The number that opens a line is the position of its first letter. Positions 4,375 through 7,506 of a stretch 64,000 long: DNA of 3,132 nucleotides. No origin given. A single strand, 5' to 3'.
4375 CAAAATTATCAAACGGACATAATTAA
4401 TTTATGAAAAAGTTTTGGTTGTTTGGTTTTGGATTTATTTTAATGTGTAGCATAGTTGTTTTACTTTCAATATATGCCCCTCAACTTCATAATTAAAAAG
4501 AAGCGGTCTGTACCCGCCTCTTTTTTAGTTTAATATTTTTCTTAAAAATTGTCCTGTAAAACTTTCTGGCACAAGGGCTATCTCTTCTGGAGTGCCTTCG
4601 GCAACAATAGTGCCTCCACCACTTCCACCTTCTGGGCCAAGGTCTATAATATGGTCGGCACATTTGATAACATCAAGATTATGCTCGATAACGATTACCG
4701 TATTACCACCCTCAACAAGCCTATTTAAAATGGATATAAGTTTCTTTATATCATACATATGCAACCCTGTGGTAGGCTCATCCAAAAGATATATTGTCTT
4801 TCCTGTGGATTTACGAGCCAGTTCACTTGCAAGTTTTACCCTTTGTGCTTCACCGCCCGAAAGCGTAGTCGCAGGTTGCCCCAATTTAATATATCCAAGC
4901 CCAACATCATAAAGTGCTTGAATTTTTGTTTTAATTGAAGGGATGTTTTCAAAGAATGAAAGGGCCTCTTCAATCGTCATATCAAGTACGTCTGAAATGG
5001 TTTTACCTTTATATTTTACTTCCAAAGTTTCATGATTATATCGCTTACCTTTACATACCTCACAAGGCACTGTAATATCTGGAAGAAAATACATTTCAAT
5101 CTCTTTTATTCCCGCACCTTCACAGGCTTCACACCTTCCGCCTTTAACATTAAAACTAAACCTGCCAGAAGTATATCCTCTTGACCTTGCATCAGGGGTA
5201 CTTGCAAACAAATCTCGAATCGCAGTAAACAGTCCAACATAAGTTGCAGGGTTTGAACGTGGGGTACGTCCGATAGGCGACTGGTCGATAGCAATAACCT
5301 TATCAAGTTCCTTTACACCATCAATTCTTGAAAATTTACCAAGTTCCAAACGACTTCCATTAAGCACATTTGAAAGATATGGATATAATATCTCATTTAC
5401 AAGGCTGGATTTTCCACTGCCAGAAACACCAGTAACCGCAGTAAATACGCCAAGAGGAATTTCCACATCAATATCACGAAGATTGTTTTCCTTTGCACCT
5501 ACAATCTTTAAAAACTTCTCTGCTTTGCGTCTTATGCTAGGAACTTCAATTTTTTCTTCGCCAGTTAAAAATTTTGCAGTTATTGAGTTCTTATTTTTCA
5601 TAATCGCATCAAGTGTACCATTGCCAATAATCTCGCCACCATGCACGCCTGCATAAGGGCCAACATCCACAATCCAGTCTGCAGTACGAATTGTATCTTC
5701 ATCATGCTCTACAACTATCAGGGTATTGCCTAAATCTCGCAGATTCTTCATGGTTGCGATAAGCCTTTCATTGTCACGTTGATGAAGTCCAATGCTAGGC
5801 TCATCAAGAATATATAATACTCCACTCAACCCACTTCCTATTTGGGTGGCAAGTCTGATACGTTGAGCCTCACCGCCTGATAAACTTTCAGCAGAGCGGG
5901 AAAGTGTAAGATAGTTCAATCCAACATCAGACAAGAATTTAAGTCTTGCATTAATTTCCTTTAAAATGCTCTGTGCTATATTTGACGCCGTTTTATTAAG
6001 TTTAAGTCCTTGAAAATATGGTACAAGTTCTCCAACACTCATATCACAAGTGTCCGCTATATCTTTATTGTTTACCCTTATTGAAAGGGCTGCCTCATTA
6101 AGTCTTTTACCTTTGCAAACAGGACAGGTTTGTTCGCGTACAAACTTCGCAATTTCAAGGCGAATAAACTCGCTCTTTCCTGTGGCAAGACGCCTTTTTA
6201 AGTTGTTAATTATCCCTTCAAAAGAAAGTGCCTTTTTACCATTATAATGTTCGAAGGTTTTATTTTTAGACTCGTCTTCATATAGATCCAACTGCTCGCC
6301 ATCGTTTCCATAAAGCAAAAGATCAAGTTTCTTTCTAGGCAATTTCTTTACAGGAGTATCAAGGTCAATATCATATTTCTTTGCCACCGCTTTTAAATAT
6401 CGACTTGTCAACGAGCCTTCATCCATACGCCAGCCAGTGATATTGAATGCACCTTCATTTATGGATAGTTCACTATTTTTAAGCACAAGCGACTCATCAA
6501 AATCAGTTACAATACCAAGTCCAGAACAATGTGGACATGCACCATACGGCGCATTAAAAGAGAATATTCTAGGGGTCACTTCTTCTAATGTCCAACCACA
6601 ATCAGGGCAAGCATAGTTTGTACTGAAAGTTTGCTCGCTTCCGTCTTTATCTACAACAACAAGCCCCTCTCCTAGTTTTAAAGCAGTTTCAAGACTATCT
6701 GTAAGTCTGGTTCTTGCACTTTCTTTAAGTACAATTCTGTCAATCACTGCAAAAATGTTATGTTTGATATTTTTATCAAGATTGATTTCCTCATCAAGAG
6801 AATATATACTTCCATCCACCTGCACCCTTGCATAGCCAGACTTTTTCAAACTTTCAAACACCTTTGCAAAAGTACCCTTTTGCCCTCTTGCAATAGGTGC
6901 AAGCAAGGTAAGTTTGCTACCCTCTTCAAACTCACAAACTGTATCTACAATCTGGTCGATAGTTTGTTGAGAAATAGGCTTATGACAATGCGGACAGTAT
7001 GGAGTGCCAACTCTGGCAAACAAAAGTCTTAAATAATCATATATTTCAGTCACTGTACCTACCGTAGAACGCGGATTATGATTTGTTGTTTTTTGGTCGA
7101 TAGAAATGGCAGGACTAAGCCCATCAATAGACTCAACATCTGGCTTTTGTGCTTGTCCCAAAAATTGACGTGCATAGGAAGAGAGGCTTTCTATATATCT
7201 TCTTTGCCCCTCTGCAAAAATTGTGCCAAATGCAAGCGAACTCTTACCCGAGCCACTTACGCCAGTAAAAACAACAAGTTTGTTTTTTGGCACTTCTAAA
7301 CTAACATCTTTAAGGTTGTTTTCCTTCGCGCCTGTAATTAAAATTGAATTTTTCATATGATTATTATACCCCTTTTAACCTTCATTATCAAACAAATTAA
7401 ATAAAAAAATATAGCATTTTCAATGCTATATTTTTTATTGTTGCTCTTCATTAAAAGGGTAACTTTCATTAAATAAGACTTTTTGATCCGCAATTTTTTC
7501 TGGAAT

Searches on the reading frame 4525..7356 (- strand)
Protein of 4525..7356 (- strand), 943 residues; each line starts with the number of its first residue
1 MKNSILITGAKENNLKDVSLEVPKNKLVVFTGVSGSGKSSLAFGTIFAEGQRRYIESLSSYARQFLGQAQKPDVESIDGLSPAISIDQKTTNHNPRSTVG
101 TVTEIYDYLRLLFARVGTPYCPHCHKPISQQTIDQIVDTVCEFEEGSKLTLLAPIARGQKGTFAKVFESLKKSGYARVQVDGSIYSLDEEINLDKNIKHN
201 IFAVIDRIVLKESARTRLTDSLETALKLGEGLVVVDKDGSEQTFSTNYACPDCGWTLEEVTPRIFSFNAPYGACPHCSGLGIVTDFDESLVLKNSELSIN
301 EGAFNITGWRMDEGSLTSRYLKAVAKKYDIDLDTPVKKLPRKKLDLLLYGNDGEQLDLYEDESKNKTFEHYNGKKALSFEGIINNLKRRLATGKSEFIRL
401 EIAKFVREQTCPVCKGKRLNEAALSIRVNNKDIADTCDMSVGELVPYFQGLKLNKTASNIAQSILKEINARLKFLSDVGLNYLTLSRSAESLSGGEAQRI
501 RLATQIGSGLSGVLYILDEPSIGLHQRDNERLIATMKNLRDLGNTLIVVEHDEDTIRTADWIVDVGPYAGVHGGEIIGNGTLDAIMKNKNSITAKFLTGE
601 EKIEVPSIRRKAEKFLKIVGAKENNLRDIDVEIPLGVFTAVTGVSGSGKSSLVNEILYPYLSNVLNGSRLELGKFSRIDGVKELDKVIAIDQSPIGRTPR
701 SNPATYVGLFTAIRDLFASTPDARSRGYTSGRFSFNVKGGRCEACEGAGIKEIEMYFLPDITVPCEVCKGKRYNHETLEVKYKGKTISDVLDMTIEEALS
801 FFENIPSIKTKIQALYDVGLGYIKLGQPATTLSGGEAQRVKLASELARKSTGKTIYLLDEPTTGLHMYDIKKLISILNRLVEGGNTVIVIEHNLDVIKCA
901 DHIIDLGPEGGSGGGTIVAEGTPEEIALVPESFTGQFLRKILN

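Call 7: search_protein_families(library=pfam, proteins=[window:4525-7356:-], max_evalue=0.001)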
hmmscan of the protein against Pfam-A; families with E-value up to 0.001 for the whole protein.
window:4525-7356:- (943 aa): 11 families
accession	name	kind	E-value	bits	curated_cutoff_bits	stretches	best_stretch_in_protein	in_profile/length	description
PF17760.6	UvrA_inter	-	3.3e-40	136.8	23.3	1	131-237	1-107/109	UvrA interaction domain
PF17755.6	UvrA_DNA-bind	-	8.5e-26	90.8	23.2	1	287-404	1-110/110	UvrA DNA-binding domain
PF00005.33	ABC_tran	-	3e-22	80.1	25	1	814-863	88-137/137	ABC transporter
PF02463.25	SMC_N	-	2e-11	44.2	40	0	831-905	136-210/220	RecF/RecN/SMC N terminal domain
PF20703.3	nSTAND1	-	1.9e-07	31.5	27.1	0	638-662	35-59/379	Novel STAND NTPase 1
PF13555.12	AAA_29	-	1.4e-06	28.4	27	0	636-657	23-46/61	P-loop containing region of AAA domain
PF03193.22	RsgA_GTPase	-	4.5e-06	27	30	0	621-657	92-127/174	RsgA GTPase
PF13191.12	AAA_16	-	1.3e-05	26.2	32.6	0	640-663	28-51/167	AAA ATPase domain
PF13304.12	AAA_21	-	4.6e-05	24.1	27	0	829-889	235-295/304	AAA domain, putative AbiEii toxin, Type IV TA system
PF00684.25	DnaJ_CXXCXGXG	-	0.0001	22.9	32.7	0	740-772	16-51/65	DnaJ central domain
PF20720.3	nSTAND3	-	0.00024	21.3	27.2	0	17-43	9-35/155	Novel STAND NTPase 3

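Call 96: find_encoding_contigs(protein=P0187, flank=1200, max_places=10)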
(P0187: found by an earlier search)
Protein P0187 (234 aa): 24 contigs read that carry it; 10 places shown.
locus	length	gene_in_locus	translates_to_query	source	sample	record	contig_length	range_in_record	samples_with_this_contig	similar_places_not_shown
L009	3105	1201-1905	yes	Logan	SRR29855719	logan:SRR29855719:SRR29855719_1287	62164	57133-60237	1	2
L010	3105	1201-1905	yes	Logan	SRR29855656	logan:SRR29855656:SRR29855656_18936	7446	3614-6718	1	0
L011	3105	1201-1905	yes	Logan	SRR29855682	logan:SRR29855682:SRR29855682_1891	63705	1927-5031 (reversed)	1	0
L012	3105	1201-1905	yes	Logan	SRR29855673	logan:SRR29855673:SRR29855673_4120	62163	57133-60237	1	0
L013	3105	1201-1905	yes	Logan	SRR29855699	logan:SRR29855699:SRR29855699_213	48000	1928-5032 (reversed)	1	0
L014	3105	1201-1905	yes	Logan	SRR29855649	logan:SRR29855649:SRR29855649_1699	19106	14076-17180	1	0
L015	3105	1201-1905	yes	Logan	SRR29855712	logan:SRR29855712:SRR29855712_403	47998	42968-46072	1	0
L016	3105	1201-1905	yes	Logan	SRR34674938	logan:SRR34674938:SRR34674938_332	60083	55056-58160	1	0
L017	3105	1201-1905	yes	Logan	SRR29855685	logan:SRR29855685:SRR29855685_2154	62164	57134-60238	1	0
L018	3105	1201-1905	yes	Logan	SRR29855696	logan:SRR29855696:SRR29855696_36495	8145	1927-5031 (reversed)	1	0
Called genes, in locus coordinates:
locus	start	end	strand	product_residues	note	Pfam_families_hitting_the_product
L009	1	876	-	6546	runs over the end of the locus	-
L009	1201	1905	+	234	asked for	PF01171:ATP_bind_3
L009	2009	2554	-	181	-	-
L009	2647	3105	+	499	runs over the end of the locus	PF01676:Metalloenzyme, PF06415:iPGM_N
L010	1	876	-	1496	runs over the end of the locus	?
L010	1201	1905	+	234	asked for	PF01171:ATP_bind_3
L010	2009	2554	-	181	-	-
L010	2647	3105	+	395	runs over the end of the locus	?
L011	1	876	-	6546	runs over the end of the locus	-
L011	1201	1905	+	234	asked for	PF01171:ATP_bind_3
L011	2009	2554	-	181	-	-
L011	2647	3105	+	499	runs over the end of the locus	PF01676:Metalloenzyme, PF06415:iPGM_N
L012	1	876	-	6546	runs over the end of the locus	-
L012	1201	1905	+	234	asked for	PF01171:ATP_bind_3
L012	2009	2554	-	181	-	-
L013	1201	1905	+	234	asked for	PF01171:ATP_bind_3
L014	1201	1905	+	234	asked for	PF01171:ATP_bind_3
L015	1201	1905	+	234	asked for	PF01171:ATP_bind_3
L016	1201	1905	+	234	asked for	PF01171:ATP_bind_3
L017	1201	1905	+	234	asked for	PF01171:ATP_bind_3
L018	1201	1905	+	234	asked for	PF01171:ATP_bind_3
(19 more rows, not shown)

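Call 99: find_encoding_contigs(protein=P0186, flank=1200, max_places=10)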
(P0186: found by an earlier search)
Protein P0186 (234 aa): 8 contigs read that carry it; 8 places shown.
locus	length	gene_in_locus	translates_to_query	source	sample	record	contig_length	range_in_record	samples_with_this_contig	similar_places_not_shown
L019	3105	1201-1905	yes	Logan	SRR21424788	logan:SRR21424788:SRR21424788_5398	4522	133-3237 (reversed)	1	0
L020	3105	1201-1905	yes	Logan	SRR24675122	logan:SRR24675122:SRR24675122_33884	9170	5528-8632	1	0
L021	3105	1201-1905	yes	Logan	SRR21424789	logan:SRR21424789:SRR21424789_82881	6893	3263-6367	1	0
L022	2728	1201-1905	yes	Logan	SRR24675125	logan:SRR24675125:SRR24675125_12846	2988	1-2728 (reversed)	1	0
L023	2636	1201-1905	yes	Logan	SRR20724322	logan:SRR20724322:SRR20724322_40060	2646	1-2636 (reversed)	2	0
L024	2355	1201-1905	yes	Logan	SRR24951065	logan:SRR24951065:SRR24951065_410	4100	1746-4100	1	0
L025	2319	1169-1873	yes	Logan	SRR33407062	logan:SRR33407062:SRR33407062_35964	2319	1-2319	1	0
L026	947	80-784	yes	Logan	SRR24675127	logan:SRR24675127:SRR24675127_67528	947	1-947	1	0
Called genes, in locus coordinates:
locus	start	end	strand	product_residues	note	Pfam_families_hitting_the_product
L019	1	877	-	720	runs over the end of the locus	?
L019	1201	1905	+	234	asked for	PF01171:ATP_bind_3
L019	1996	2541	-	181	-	-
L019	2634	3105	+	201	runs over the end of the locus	?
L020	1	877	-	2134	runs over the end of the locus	?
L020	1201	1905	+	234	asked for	PF01171:ATP_bind_3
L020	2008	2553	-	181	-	-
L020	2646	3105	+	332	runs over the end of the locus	?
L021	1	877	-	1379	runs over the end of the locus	?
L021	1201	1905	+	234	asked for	PF01171:ATP_bind_3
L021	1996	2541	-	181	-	-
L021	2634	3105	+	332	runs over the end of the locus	?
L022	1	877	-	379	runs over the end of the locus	?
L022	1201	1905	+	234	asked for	PF01171:ATP_bind_3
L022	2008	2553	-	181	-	-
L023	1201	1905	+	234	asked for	PF01171:ATP_bind_3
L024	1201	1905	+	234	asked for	PF01171:ATP_bind_3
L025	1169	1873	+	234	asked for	PF01171:ATP_bind_3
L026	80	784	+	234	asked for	PF01171:ATP_bind_3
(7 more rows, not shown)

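Call 100: find_encoding_contigs(protein=P0188, flank=1200, max_places=10)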
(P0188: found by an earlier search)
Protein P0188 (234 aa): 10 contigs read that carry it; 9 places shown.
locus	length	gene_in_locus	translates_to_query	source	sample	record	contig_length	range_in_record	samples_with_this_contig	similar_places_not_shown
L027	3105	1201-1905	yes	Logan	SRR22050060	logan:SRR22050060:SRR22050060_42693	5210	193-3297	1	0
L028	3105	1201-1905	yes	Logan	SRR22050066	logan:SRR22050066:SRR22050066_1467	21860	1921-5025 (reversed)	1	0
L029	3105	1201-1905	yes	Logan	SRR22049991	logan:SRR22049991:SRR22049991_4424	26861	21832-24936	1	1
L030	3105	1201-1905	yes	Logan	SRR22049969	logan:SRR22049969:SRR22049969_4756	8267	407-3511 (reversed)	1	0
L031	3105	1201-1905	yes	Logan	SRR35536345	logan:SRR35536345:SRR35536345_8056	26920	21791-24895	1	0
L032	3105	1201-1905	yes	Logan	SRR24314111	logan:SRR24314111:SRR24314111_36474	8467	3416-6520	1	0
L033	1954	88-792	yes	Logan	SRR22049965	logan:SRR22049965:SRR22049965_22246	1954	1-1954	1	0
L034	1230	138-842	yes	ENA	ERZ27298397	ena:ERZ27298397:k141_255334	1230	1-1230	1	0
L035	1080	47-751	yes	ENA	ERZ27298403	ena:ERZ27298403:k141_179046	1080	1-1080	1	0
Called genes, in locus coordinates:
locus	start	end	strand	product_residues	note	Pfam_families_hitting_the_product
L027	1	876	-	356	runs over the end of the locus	?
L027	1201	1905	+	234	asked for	PF01171:ATP_bind_3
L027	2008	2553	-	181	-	-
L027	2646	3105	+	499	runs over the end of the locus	PF01676:Metalloenzyme, PF06415:iPGM_N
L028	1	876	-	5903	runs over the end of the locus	?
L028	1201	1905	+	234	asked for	PF01171:ATP_bind_3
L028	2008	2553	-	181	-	-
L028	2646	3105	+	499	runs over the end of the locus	PF01676:Metalloenzyme, PF06415:iPGM_N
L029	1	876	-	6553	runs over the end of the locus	-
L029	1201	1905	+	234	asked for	PF01171:ATP_bind_3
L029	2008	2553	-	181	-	-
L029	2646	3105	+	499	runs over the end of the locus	PF01676:Metalloenzyme, PF06415:iPGM_N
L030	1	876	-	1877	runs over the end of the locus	?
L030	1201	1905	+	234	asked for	PF01171:ATP_bind_3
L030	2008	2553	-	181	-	-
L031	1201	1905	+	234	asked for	PF01171:ATP_bind_3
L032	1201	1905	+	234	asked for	PF01171:ATP_bind_3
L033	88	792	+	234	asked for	PF01171:ATP_bind_3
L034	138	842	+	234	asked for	PF01171:ATP_bind_3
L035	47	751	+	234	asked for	PF01171:ATP_bind_3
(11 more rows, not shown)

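Call 103: find_encoding_contigs(protein=P0175, flank=10000, max_places=4)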
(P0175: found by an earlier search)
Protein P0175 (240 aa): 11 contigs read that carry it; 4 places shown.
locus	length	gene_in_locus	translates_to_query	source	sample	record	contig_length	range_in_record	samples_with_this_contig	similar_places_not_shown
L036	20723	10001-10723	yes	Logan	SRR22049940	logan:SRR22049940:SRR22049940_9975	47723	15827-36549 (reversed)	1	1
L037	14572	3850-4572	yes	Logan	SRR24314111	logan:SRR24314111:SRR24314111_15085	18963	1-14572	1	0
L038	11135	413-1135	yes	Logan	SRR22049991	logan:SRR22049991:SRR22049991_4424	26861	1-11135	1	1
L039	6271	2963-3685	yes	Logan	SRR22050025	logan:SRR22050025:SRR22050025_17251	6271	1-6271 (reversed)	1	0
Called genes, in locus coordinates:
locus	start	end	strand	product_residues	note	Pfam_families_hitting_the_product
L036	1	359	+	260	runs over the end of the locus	PF00753:Lactamase_B, PF16661:Lactamase_B_6 (faint), PF23023:Anti-Pycsar_Apyc1, PF12706:Lactamase_B_2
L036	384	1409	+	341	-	PF00089:Trypsin, PF13365:Trypsin_2, PF13180:PDZ_2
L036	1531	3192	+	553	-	-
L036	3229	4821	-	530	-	PF00133:tRNA-synt_1, PF01406:tRNA-synt_1e (weak), PF09334:tRNA-synt_1g, PF00133:tRNA-synt_1 (weak), PF19303:Anticodon_3, PF08264:Anticodon_1 (weak)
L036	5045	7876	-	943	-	PF00005:ABC_tran (faint), PF02463:SMC_N (faint), PF03193:RsgA_GTPase (faint), PF13555:AAA_29 (faint), PF20703:nSTAND1 (faint), PF17760:UvrA_inter, PF17755:UvrA_DNA-bind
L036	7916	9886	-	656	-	PF00270:DEAD (weak), PF04851:ResIII, PF17757:UvrB_inter, PF27431:UvrB_3rd, PF00271:Helicase_C, PF12344:UvrB, PF02151:UVR (weak)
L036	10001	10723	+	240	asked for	PF14520:HHH_5 (weak), PF04002:RadC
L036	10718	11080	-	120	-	-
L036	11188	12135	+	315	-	-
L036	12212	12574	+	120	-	-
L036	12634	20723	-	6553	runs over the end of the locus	-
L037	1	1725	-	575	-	?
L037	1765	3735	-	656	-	PF00270:DEAD (weak), PF04851:ResIII, PF17757:UvrB_inter, PF27431:UvrB_3rd, PF00271:Helicase_C, PF12344:UvrB, PF02151:UVR (weak)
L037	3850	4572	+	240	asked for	PF14520:HHH_5 (weak), PF04002:RadC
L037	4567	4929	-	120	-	-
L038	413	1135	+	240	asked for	PF14520:HHH_5 (weak), PF04002:RadC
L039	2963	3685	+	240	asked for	PF14520:HHH_5 (weak), PF04002:RadC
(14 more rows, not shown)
